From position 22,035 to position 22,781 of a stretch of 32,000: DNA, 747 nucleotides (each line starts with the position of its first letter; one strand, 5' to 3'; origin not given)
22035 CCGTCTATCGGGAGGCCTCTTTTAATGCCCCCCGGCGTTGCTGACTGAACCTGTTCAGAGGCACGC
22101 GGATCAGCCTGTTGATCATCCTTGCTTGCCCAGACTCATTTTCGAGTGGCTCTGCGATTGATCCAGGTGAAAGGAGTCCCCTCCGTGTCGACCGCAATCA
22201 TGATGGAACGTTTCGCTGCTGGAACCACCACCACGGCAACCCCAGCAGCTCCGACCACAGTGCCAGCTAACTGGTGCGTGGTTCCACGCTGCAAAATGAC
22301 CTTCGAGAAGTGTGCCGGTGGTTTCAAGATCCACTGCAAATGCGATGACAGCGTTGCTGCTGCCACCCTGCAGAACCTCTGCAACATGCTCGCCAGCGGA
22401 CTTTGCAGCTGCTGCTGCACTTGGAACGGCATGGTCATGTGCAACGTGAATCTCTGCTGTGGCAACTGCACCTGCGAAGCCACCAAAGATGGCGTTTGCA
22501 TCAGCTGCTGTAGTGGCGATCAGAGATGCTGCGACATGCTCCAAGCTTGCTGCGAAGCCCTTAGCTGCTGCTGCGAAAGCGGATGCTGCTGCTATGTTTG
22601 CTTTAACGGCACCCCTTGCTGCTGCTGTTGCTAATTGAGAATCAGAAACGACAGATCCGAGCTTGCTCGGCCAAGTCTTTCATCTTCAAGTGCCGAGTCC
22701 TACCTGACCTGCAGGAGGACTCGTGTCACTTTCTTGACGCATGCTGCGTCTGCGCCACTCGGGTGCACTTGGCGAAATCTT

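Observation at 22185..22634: Orphan hyper-cysteine protein: 34 Cys in ~145 aa, three CCC runs, terminal CCCCC, built from a tandem ~57-aa duplication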

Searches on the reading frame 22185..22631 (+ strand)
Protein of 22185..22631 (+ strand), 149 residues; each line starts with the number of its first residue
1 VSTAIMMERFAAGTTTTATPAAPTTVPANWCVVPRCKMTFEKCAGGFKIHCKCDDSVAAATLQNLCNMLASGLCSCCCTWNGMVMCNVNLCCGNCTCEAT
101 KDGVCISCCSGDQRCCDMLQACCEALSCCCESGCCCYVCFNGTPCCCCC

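Call 3: search_protein_families(library=pfam, proteins=[window:22185-22631:+], max_evalue=10)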
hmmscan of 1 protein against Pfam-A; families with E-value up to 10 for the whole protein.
window:22185-22631:+ (149 aa): 0 families
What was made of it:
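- On Csp copper-storage proteins (DUF326): No Pfam hit (call 3).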

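Call 4: search_protein_families(library=ncbifam, proteins=[window:22185-22631:+], max_evalue=10)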
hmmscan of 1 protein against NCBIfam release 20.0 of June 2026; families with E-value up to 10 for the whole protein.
window:22185-22631:+ (149 aa): 0 families
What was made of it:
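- On Bacterial metallothionein (SmtA/BmtA, Pfam Metallothio_Pro): No Pfam or NCBIfam family at E up to 10 (calls 3, 4).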

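Call 5: search_solved_structures(query=window:22185-22631:+, max_evalue=10, show_alignments=3)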
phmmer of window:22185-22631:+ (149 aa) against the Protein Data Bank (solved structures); distinct sequences matched with E-value up to 10: 3.
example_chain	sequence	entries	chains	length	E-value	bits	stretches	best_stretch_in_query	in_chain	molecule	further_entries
3lb6_A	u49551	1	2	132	0.23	14.4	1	42-124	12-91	Interleukin-13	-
3vfg_L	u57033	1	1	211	0.25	14.3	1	8-91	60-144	3F8 Light Chain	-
7qpg_R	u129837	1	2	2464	1.3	12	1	37-73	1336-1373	Kinetochore-associated protein 1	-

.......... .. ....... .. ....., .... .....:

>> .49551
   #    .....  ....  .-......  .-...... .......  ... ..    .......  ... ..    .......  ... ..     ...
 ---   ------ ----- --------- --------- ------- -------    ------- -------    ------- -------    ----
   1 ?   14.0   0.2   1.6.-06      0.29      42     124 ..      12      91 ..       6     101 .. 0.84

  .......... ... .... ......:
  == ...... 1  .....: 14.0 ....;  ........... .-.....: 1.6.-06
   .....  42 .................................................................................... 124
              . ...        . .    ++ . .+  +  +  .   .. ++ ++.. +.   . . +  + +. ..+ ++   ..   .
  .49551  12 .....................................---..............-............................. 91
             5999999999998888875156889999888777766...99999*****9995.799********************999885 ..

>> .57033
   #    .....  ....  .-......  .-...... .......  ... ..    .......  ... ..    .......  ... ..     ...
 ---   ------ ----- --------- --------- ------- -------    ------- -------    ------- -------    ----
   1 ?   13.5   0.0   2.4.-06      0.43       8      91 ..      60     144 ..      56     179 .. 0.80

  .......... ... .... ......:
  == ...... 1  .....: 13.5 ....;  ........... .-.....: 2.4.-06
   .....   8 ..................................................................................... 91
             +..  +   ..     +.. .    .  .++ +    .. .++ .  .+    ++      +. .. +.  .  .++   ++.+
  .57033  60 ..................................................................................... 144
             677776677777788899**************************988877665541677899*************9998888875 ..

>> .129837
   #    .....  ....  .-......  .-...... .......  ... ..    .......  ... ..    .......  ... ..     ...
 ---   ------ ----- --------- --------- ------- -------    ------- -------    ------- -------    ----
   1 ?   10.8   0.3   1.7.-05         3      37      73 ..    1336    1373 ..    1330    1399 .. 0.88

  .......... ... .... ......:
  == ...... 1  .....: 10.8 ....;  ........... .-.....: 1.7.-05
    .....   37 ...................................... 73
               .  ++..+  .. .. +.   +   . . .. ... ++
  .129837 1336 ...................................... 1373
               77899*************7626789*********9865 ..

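Call 6: find_homologous_proteins(query=window:22185-22631:+, max_evalue=0.01)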
Query window:22185-22631:+ (149 aa): 141 proteins with E <= 0.01 among 231 candidates; the best 120 are listed.
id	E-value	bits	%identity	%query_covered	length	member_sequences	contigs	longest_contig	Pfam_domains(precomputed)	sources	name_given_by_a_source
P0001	5.2e-63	230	74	99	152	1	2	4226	-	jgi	jgi:hypothetical protein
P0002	1.1e-57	212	68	99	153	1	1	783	-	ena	-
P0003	9.9e-53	196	63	99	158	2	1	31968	-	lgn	-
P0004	1.9e-52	195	68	99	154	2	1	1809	-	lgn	-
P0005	3.2e-52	195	63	99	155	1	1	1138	-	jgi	jgi:hypothetical protein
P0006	5.5e-52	194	66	100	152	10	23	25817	-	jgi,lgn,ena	-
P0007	1.5e-51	192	60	99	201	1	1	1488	-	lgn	-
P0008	2.7e-50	188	64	99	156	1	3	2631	-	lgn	-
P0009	5.4e-50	187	62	99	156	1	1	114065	-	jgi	jgi:hypothetical protein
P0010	1.6e-49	186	65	100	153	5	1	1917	-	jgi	jgi:hypothetical protein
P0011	4.2e-49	184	64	98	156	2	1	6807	-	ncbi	-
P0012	7.6e-49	184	63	99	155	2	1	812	-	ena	-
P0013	9.3e-49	183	71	81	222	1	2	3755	-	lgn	-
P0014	2.1e-48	182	60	100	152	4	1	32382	-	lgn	-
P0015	6.1e-48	181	70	81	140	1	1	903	-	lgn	-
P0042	1.2e-45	173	59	99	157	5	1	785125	-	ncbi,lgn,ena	-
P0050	5.1e-45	171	55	100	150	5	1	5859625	-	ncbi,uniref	ncbi:hypothetical protein SH661x_001999 [Planctomicrobium sp. SH661]|uniref:hypothetical protein n=1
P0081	9.2e-43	164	59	99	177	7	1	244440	-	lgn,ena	-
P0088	4.7e-42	162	56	99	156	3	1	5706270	-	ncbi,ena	-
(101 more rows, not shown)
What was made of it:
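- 22185..22634 (+): CDS of the hyper-cysteine protein (149 aa plus stop; GTG start). 141 homologues: call 6.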

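Call 12: find_encoding_contigs(protein=P0050, flank=10000, max_places=2)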
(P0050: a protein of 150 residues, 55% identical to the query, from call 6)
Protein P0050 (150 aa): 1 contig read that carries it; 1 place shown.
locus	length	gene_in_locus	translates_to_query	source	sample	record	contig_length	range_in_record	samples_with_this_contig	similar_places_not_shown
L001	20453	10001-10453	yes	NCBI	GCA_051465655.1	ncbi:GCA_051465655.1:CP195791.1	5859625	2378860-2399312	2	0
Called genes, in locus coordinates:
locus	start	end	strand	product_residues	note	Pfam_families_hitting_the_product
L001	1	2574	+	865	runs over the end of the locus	PF00989:PAS, PF13426:PAS_9, PF00512:HisKA, PF02518:HATPase_c, PF00072:Response_reg, PF01627:Hpt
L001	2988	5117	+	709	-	PF07678:TED_complement (faint), PF13249:SQHop_cyclase_N, PF13243:SQHop_cyclase_C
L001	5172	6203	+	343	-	PF00308:Bac_DnaA, PF01695:IstB_IS21 (faint), PF00004:AAA, PF05729:NACHT (faint), PF08299:Bac_DnaA_C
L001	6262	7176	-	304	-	PF01261:AP_endonuc_2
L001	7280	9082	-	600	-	PF00005:ABC_tran, PF02463:SMC_N (faint), PF03193:RsgA_GTPase (faint), PF13304:AAA_21 (weak), PF12848:ABC_tran_Xtn (weak), PF00005:ABC_tran, PF13191:AAA_16 (weak), PF16326:ABC_tran_CTD, +5 more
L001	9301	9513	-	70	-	-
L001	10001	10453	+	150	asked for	-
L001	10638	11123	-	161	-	PF13581:HATPase_c_2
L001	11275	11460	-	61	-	PF10055:DUF2292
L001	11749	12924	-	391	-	PF07963:N_methyl, PF07596:SBP_bac_10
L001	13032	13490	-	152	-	-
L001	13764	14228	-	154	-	PF04972:BON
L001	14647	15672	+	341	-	PF12789:PTR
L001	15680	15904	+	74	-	-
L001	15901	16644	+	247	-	-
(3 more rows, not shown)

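Call 13: find_encoding_contigs(protein=P0088, flank=8000, max_places=2)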
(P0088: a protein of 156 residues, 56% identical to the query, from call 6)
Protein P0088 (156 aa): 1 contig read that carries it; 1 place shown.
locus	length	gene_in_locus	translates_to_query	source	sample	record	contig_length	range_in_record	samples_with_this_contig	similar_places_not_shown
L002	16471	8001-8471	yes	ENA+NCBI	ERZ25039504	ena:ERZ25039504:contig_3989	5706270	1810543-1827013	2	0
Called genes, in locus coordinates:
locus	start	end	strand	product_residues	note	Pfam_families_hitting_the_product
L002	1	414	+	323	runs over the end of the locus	-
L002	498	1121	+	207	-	PF07719:TPR_2 (faint), PF13431:TPR_17 (faint)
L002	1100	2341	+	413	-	PF02563:Poly_export, PF10531:SLBB (weak), PF22461:SLBB_2 (weak)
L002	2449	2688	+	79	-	-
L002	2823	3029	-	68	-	-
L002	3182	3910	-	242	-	PF12796:Ank_2 (weak), PF13857:Ank_5 (faint), PF00023:Ank (faint), PF13606:Ank_3 (faint), PF13637:Ank_4 (weak), PF12796:Ank_2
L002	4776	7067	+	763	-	PF13653:GDPD_2 (weak), PF13205:Big_5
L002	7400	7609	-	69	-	-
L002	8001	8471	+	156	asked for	-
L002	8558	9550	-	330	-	PF07963:N_methyl (weak), PF07596:SBP_bac_10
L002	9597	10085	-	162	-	-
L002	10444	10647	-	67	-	PF10055:DUF2292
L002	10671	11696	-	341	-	PF00005:ABC_tran, PF02463:SMC_N (weak), PF13304:AAA_21 (faint), PF17850:CysA_C_terminal, PF03459:TOBE (weak), PF12857:TOBE_3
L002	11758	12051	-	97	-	-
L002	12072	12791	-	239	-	-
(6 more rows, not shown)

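Call 14: find_encoding_contigs(protein=P0042, flank=8000, max_places=2)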
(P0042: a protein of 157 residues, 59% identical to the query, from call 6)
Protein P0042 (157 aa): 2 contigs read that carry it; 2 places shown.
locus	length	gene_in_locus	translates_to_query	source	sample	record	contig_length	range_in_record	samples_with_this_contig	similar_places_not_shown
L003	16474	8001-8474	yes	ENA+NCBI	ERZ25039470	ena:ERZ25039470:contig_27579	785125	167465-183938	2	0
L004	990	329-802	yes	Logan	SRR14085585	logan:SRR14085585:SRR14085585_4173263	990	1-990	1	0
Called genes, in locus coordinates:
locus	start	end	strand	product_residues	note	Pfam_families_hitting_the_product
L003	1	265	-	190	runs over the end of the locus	-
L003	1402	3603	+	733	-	PF01011:PQQ (weak), PF13360:PQQ_2, PF13570:Beta-prop_ACSF4 (faint)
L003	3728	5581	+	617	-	PF13360:PQQ_2 (weak), PF13570:Beta-prop_ACSF4 (weak)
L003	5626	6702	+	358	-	PF03364:Polyketide_cyc, PF01370:Epimerase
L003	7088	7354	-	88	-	-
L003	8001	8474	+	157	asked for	-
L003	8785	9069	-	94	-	PF14357:DUF4404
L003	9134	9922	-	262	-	PF01209:Ubie_methyltran (weak), PF03848:TehB (weak), PF13489:Methyltransf_23, PF13847:Methyltransf_31, PF08241:Methyltransf_11, PF08242:Methyltransf_12, PF13649:Methyltransf_25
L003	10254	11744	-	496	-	PF01364:Peptidase_C25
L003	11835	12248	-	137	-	PF15601:Imm70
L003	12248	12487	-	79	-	-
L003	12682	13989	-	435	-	PF13546:DDE_5, PF01609:DDE_Tnp_1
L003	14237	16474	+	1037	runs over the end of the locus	PF06452:CBM9_1, PF07995:GSDH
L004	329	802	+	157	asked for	-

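Call 15: find_encoding_contigs(protein=P0081, flank=8000, max_places=2)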
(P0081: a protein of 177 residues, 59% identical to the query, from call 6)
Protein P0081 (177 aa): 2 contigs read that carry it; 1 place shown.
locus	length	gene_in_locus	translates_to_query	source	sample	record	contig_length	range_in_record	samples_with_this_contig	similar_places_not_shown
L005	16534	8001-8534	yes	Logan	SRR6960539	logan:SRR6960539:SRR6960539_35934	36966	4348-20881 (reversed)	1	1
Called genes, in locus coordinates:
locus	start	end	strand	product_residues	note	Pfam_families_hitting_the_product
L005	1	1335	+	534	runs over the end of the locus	PF02142:MGS, PF01808:AICARFT_IMPCHas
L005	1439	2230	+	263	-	PF00218:IGPS, PF01070:FMN_dh (faint)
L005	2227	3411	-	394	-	PF00730:HhH-GPD, PF00633:HHH (weak), PF14815:NUDIX_4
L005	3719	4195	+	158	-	-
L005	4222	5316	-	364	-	PF13624:SurA_N_3 (weak), PF13623:SurA_N_2 (faint), PF13145:Rotamase_2, PF13616:Rotamase_3, PF00639:Rotamase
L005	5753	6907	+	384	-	PF07607:DUF1570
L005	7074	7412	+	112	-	PF00543:P-II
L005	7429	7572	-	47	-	-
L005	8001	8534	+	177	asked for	-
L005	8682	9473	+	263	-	PF22435:MRM3-like_sub_bind, PF00588:SpoU_methylase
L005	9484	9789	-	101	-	-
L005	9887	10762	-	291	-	PF00763:THF_DHG_CYH, PF02882:THF_DHG_CYH_C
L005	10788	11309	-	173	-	PF04608:PgpA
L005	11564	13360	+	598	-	PF03460:NIR_SIR_ferr, PF01077:NIR_SIR, PF03460:NIR_SIR_ferr, PF01077:NIR_SIR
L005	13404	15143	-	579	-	PF13374:TPR_10 (faint), PF13424:TPR_12 (faint), PF13428:TPR_14 (faint), PF13432:TPR_16 (weak), PF25062:ARM_TT21_N (weak), PF23914:TPR_CcmH_CycH (weak), PF14559:TPR_19 (weak), PF13432:TPR_16, +13 more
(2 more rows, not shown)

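Call 16: find_encoding_contigs(protein=P0009, flank=8000, max_places=2)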
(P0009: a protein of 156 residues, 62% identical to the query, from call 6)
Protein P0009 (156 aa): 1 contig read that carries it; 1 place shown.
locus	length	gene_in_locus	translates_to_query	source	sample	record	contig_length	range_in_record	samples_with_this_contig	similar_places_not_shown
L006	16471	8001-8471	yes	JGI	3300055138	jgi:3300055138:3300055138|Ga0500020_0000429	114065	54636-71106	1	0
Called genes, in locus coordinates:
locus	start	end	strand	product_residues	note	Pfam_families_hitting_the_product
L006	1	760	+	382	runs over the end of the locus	-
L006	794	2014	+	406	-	PF13360:PQQ_2, PF01011:PQQ (faint), PF13570:Beta-prop_ACSF4, PF13360:PQQ_2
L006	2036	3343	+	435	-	PF00275:EPSP_synthase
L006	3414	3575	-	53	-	-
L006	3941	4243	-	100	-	-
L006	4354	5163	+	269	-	-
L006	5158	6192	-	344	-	PF13469:Sulfotransfer_3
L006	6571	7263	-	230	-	PF00160:Pro_isomerase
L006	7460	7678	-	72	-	-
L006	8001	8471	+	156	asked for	-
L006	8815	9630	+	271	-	PF02621:VitK2_biosynth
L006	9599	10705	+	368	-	PF04055:Radical_SAM, PF19288:CofH_C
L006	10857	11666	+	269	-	PF00005:ABC_tran, PF13304:AAA_21 (weak)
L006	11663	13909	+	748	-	PF12679:ABC2_membrane_2, PF12698:ABC2_membrane_3, PF12730:ABC2_membrane_4 (weak), PF02517:Rce1-like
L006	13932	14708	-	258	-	PF01026:TatD_DNase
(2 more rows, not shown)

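Call 18: predict_structure(alignment_id=A1)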
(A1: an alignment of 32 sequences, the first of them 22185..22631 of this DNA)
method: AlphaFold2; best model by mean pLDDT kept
length: 149 residues; sequences in the alignment: 32
mean_pLDDT: 80.4   pTM: 0.70
mean pLDDT of the five models: 80.4, 77.4, 74.8, 73.8, 65.6
residues with pLDDT >= 90: 91; 70-90: 27; 50-70: 2; < 50: 29
segments of 3 or more residues with pLDDT < 50: 1-29
pLDDT, mean of each block of 10 residues (from residue 1): 40 36 41 86 93 92 89 89 91 91 94 94 93 92 86
secondary structure, 60 per line:
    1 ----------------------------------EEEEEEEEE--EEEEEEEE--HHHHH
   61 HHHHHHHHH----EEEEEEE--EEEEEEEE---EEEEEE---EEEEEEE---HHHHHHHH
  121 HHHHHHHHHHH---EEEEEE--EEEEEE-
elements in order: E35-43 E46-53 H56-69 E74-80 E83-90 E94-99 E103-109 H113-131 E135-140 E143-148
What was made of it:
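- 22185..22283 (+): N-terminal region, residues 1-33: conserved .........-type tip followed by a variable Ala/Thr/Pro/Gly linker predicted to be disordered. AlphaFold pLDDT is below 50 for residues 1-29 (call 18).
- On Bacterial metallothionein (SmtA/BmtA, Pfam Metallothio_Pro): Predicted (beta-beta-alpha-beta-beta)x2 domain of about 120 residues (call 18).
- On Csp copper-storage proteins (DUF326): The model has eight strands and two helices (call 18).
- Checked: AlphaFold2 predicts the same beta-beta-alpha-beta-beta unit twice (call 18).
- The AlphaFold model is confident (call 18).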

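Call 21: fold_search(model_id=the predicted structure, library=pdb)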
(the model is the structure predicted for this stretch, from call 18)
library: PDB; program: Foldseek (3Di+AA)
matches with E <= 10: 211; with E <= 0.001: 0
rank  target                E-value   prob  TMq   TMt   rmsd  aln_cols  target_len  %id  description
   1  5gni_B                5.2e-01  0.10  0.18  0.15   8.4        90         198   12  The crystal structure of PECAM-1 IgL1-2 trans-homophilic dimer (released 2016-12-21)
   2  6a97_A                6.9e-01  0.18  0.24  0.15   9.5       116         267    7  Crystal structure of MHC-like MILL2 (released 2018-12-05)
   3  6a97_C                7.3e-01  0.21  0.26  0.19   9.9       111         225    8  Crystal structure of MHC-like MILL2 (released 2018-12-05)
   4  2qki_A                1.0e+00  0.08  0.18  0.06   7.6        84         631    6  Human C3c in complex with the inhibitor compstatin (released 2007-08-14)
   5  7tyu_B                1.2e+00  0.07  0.18  0.15   9.0        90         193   10  TEAD2 bound to Compound 2 (released 2023-05-03)
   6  3qrf_M                1.5e+00  0.11  0.24  0.15   6.3        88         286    9  Structure of a domain-swapped FOXP3 dimer (released 2011-04-20)
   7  8k7r_E                1.6e+00  0.10  0.22  0.12   9.3       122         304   10  Human Fc epsilon RI in complex with hIgE Fc (TMD disordered) (released 2024-12-04)
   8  8e1o_B                1.6e+00  0.07  0.21  0.17   7.7        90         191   13  Crystal structure of hTEAD2 bound to a methoxypyridine lipid pocket binder (released 2023-08-16)
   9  7cmm_C                1.6e+00  0.07  0.23  0.18   9.2       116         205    8  Crystal structure of TEAD1-YBD in complex with K-975 (released 2021-02-03)
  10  6s9f_B                1.6e+00  0.06  0.22  0.12  11.6       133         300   10  Drosophila OTK, extracellular domains 3-5 (released 2020-03-25)
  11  6x4g_A                1.7e+00  0.04  0.12  0.16  10.5        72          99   17  Crystal structure of ICOS in complex with ICOS-L and an anti ICOS-L VNAR domain (released 2020-10-14)
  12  9axt_Br               1.8e+00  0.07  0.20  0.25   6.7        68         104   15  Non-translating S. pombe ribosome (released 2024-10-16)
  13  1o0v_A                1.8e+00  0.07  0.22  0.13   8.7       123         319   11  The crystal structure of IgE Fc reveals an asymmetrically bent conformation (released 2002-09-18)
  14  2vsd_A                1.8e+00  0.06  0.16  0.23   9.3        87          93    7  crystal structure of CHIR-AB1 (released 2008-07-29)
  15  9fcm_B                2.2e+00  0.07  0.25  0.28   8.7       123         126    6  Single-domain antibody binding the SARS-COV2 S2 (released 2025-05-21)
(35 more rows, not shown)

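Call 27: fold_search(model_id=the predicted structure, library=viral)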
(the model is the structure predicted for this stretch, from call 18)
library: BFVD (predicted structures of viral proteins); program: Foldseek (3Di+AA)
matches with E <= 10: 228; with E <= 0.001: 0
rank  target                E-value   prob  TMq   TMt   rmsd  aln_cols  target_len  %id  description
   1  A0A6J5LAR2            2.3e-01  0.28  0.24  0.23  13.0       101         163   10  Uncharacterized protein [uncultured Caudovirales phage]
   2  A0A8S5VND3            2.5e-01  0.44  0.33  0.26   5.9       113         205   12  (no name in the UniProt tables at hand)
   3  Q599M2                2.7e-01  0.23  0.25  0.14   8.0       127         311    8  R138 protein (Fragment) [Murid betaherpesvirus 2]
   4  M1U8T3                4.3e-01  0.20  0.27  0.10  13.2       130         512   12  VP56 [Grass carp reovirus]
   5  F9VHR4                4.5e-01  0.23  0.20  0.06   7.4        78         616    2  (no name in the UniProt tables at hand)
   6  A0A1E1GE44            4.8e-01  0.25  0.31  0.15  11.4       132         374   14  (no name in the UniProt tables at hand)
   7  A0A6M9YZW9            6.4e-01  0.47  0.30  0.25   5.4        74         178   11  Uncharacterized protein [Vibrio phage River4]
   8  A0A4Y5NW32            7.6e-01  0.41  0.32  0.52   4.7        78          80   12  (no name in the UniProt tables at hand)
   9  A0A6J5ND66            8.5e-01  0.09  0.21  0.10   9.1       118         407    8  Fibronectin type III [uncultured Caudovirales phage]
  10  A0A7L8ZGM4            8.5e-01  0.08  0.18  0.25  11.5       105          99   11  (no name in the UniProt tables at hand)
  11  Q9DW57                9.1e-01  0.13  0.25  0.09   8.1       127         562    8  Pr138 [Rat cytomegalovirus (strain Maastricht)]
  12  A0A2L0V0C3            1.1e+00  0.23  0.27  0.38   8.3        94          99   15  Uncharacterized protein [Agrobacterium phage Atu_ph07]
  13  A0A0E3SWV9            1.1e+00  0.10  0.23  0.18   9.5       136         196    9  B136 [Rat cytomegalovirus (isolate England)]
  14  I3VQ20                1.2e+00  0.11  0.25  0.13  12.0       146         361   10  B39.5 [miniopterid betaherpesvirus 1]
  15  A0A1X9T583            1.4e+00  0.07  0.15  0.13   9.1        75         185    9  Lyase-like motif protein [Ranid herpesvirus 3]
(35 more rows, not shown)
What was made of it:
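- Tried and rejected: Foldseek of the model against PDB and BFVD gave best E 0.2-0.5 and TM below 0.33 (calls 21, 27).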

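Call 30: find_related_loci(query=A1, collection=genome_contigs, flank=6000)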
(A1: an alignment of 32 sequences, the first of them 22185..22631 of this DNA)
Query A1 (149 aa) in genome_contigs; peptide patterns used: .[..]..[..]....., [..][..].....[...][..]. (x = any residue, [..] = any of these).
184 stretches matched a pattern; 173 encode a relative of the query (tblastn E <= 1e-3); the best 80 are kept; 80 distinct loci.
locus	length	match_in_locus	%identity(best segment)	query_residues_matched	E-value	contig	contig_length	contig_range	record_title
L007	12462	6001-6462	60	1-147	1e-52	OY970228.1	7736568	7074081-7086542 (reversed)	MAG: uncultured Planctomycetaceae bacterium isolate MFD00731.bin.c.1 genome assembly, chromosome: 1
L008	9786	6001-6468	58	1-147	1e-52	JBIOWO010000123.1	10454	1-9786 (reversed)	MAG: Lacipirellulaceae bacterium isolate MAG080 k127_2329244, whole genome shotgun sequence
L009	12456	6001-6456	63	1-149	6e-53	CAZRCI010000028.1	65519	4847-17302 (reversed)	MAG TPA_asm: uncultured Planctomycetaceae bacterium isolate SRP344714_co1_18 genome assembly, contig: NODE_957_length_65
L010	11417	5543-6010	57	1-147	2e-51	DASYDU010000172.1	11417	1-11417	MAG TPA_asm: Lacipirellulaceae bacterium isolate SMAG_U4967 k141_642833, whole genome shotgun sequence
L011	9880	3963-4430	59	1-147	1e-51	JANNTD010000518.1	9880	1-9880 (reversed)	MAG: Planctomycetota bacterium isolate SOY_31_concoct_37_sub SOY_31_k141_3377576, whole genome shotgun sequence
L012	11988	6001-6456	60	1-149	3e-51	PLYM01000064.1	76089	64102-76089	MAG: Planctomycetaceae bacterium isolate palsa_1355 73.20120700_P3D.270_contig_147708, whole genome shotgun sequence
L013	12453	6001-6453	66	1-149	3e-51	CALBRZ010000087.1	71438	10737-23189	MAG TPA_asm: uncultured Planctomycetales bacterium isolate SRR5251193_bin.32_CONCOCT_v1.1_MAG genome assembly, contig: E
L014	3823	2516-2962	57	1-149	7e-51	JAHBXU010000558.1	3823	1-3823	MAG: Planctomycetaceae bacterium isolate ACE_PLA27 PLA27_558, whole genome shotgun sequence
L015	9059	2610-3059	59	4-147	4e-51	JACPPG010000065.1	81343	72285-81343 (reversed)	MAG: Planctomycetia bacterium isolate NC_groundwater_621_Pr5_B-0.1um_65_48 alan_book_18_scaffold_273475, whole genome sh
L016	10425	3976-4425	60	1-147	3e-51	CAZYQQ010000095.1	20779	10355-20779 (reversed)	MAG TPA_asm: uncultured Planctomycetaceae bacterium isolate SRP344714_co2_80 genome assembly, contig: NODE_6560_length_2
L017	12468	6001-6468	56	1-147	4e-51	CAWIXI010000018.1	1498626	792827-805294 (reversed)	MAG: uncultured Planctomycetota bacterium isolate MFD05684.bin.2.17 genome assembly, contig: contig_62219, whole genome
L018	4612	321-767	60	1-147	1e-50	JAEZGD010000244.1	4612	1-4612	MAG: Planctomycetota bacterium isolate OH_CBrB_83 k127_727535, whole genome shotgun sequence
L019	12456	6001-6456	59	1-147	6e-50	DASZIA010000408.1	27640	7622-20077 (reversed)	MAG TPA_asm: Planctomycetaceae bacterium isolate SMAG_U6590 k141_2872919, whole genome shotgun sequence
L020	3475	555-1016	60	1-147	4e-50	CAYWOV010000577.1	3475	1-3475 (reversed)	MAG TPA_asm: uncultured Planctomycetaceae bacterium isolate binchicken_co3_535 genome assembly, contig: NODE_92170_lengt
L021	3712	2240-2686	58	6-149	7e-50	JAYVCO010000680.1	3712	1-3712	MAG: Planctomycetia bacterium isolate GL32_Down_metabinner_12 GL32_Down_metabinner_12_679, whole genome shotgun sequence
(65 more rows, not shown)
